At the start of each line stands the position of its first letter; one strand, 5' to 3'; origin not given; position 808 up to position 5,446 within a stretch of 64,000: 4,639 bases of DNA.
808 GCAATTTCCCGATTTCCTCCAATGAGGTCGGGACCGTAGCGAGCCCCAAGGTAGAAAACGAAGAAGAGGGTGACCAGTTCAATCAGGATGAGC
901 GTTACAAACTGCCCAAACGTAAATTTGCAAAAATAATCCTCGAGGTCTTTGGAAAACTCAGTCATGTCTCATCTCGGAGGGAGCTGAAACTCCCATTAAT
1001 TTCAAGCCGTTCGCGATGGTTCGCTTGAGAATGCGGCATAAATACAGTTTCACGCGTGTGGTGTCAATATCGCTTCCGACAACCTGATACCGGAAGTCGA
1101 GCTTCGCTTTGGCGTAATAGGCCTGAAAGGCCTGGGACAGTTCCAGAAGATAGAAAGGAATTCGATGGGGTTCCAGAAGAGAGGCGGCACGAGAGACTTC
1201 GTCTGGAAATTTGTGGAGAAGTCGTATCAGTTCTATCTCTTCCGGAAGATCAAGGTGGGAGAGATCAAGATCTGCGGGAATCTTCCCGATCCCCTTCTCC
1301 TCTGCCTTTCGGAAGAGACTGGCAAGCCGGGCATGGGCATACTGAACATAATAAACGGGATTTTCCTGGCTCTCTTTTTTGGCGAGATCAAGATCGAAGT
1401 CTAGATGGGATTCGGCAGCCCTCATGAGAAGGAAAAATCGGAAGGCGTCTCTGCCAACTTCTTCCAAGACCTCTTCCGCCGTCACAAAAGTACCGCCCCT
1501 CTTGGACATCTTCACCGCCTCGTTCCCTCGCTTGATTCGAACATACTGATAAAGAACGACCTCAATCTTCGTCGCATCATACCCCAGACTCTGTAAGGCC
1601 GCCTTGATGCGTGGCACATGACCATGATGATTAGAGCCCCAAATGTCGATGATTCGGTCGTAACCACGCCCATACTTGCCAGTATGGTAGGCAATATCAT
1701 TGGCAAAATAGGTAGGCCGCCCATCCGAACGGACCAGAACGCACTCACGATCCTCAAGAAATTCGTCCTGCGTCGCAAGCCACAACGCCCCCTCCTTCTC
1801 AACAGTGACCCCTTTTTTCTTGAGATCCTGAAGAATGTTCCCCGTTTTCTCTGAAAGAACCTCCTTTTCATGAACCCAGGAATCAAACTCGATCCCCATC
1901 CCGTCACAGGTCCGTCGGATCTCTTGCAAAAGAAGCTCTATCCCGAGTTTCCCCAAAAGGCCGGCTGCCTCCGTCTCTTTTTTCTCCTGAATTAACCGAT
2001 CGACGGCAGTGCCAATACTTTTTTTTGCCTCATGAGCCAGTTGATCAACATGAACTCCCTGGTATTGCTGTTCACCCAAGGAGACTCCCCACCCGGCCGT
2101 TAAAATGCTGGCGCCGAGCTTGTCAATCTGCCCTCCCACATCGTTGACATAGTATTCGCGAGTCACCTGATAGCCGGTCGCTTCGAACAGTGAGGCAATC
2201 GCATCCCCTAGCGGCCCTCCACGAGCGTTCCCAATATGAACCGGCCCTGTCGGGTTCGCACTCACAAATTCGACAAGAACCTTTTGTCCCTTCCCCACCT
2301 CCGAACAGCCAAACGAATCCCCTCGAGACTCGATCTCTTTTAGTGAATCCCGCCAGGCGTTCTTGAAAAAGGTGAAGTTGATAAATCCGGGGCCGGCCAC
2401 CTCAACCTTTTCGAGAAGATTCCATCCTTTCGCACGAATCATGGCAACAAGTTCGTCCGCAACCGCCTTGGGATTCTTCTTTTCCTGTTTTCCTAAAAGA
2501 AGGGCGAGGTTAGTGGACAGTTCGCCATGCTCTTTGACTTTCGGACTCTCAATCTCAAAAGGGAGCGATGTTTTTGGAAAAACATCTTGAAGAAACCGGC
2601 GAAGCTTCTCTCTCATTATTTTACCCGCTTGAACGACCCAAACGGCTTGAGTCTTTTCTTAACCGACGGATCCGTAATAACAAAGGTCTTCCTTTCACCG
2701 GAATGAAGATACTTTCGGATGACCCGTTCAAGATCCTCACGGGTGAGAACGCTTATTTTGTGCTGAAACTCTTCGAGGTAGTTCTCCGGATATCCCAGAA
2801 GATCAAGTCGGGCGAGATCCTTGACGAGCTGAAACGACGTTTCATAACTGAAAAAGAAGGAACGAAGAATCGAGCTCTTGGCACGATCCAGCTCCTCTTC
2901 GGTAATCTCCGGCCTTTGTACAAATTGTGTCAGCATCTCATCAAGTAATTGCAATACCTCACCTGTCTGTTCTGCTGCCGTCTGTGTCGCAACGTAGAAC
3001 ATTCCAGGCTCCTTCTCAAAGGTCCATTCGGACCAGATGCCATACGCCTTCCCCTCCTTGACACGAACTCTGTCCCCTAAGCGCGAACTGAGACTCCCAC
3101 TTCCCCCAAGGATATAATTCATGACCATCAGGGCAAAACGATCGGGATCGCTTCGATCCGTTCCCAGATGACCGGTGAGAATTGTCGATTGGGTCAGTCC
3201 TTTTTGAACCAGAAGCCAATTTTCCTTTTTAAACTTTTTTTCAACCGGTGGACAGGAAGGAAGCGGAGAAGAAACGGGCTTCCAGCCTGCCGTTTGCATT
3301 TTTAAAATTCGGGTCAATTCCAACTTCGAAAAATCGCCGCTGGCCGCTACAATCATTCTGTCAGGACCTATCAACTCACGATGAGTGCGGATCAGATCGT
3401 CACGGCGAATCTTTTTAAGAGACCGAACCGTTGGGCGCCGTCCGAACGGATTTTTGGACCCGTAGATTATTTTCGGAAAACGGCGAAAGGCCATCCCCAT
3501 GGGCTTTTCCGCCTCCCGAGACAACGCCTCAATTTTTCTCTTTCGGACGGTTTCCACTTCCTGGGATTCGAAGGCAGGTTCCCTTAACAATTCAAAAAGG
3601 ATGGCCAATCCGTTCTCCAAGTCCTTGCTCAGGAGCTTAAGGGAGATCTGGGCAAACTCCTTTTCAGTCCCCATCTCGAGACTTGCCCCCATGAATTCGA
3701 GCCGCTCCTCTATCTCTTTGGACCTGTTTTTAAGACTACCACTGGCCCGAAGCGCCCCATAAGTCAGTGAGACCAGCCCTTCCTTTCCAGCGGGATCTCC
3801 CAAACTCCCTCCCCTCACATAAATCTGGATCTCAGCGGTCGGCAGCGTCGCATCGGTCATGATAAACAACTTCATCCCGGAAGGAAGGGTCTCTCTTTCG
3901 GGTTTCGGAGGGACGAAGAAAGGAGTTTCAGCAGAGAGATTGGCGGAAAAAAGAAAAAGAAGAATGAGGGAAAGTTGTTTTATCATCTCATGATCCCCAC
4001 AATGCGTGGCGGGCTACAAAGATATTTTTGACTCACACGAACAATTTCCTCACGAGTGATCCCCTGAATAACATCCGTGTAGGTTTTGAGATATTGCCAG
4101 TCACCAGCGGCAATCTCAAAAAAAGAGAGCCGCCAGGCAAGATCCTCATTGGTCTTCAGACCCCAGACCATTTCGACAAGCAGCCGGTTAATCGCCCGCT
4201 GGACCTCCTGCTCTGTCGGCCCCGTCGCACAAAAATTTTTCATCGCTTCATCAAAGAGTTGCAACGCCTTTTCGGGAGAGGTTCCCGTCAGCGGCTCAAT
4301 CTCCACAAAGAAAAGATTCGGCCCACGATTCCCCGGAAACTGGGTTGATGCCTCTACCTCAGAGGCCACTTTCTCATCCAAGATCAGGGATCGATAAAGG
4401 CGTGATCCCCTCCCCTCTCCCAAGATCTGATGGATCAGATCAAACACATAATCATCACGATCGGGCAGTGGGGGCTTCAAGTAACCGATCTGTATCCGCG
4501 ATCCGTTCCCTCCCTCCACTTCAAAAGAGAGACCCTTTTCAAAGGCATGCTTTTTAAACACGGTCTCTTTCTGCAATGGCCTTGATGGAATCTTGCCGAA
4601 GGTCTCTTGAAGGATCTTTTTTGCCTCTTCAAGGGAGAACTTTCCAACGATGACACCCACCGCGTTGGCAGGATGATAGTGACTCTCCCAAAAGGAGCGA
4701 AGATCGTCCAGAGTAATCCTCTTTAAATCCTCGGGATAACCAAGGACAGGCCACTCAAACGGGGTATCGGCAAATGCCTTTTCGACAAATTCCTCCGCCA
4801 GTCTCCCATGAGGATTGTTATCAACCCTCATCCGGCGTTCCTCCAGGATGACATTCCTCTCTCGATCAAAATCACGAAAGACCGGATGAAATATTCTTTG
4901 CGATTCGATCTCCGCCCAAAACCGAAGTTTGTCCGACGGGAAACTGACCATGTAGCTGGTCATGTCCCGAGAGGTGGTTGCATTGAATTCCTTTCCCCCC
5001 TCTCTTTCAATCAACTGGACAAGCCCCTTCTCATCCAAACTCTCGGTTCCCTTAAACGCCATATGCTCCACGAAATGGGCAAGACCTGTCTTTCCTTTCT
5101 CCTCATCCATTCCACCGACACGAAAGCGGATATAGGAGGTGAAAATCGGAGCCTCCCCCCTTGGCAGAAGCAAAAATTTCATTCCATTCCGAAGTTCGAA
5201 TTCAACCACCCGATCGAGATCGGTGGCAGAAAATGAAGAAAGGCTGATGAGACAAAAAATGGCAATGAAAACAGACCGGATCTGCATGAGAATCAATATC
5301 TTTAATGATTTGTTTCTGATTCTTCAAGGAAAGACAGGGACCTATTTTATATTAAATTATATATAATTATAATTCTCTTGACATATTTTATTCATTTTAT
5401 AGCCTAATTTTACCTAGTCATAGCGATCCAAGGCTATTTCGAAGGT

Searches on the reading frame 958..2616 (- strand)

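Call 72: search_protein_families(library=pfam, proteins=[window:958-2616:-], max_evalue=0.00001)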
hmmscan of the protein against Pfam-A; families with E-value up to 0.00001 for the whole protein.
window:958-2616:- (552 aa): 4 families
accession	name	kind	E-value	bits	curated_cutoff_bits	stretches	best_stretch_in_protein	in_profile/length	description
PF05746.21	DALR_1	-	1.1e-27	96.8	22.3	1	424-549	1-117/117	DALR anticodon binding domain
PF00750.26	tRNA-synt_1d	-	5.2e-23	82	23.3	1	107-388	16-299/349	tRNA synthetases class I (R), catalytic domain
PF03485.21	Arg_tRNA_synt_N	-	5.1e-19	69.1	21.5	1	2-83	4-85/85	Arginyl tRNA synthetase N terminal domain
PF09334.17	tRNA-synt_1g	-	2.4e-07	30.3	20.1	0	366-412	324-369/391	tRNA synthetases class I (M)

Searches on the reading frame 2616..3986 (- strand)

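Call 72: search_protein_families(library=pfam, proteins=[window:2616-3986:-], max_evalue=0.00001)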
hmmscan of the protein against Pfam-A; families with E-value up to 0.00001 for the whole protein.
window:2616-3986:- (456 aa): 2 families
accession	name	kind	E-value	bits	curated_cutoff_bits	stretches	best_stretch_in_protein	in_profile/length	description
PF05193.26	Peptidase_M16_C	-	3.6e-27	95.8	23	1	192-372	1-180/181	Peptidase M16 inactive domain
PF00675.25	Peptidase_M16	-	1.9e-13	51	22.3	1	45-159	7-123/149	Insulinase (Peptidase family M16)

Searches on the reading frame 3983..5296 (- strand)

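Call 72: search_protein_families(library=pfam, proteins=[window:3983-5296:-], max_evalue=0.00001)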
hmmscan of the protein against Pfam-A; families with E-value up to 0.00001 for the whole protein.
window:3983-5296:- (437 aa): 2 families
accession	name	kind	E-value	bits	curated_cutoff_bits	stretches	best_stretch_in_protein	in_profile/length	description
PF05193.26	Peptidase_M16_C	-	3e-34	118.9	23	1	193-372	1-181/181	Peptidase M16 inactive domain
PF00675.25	Peptidase_M16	-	5.2e-22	78.8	22.3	1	56-184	17-145/149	Insulinase (Peptidase family M16)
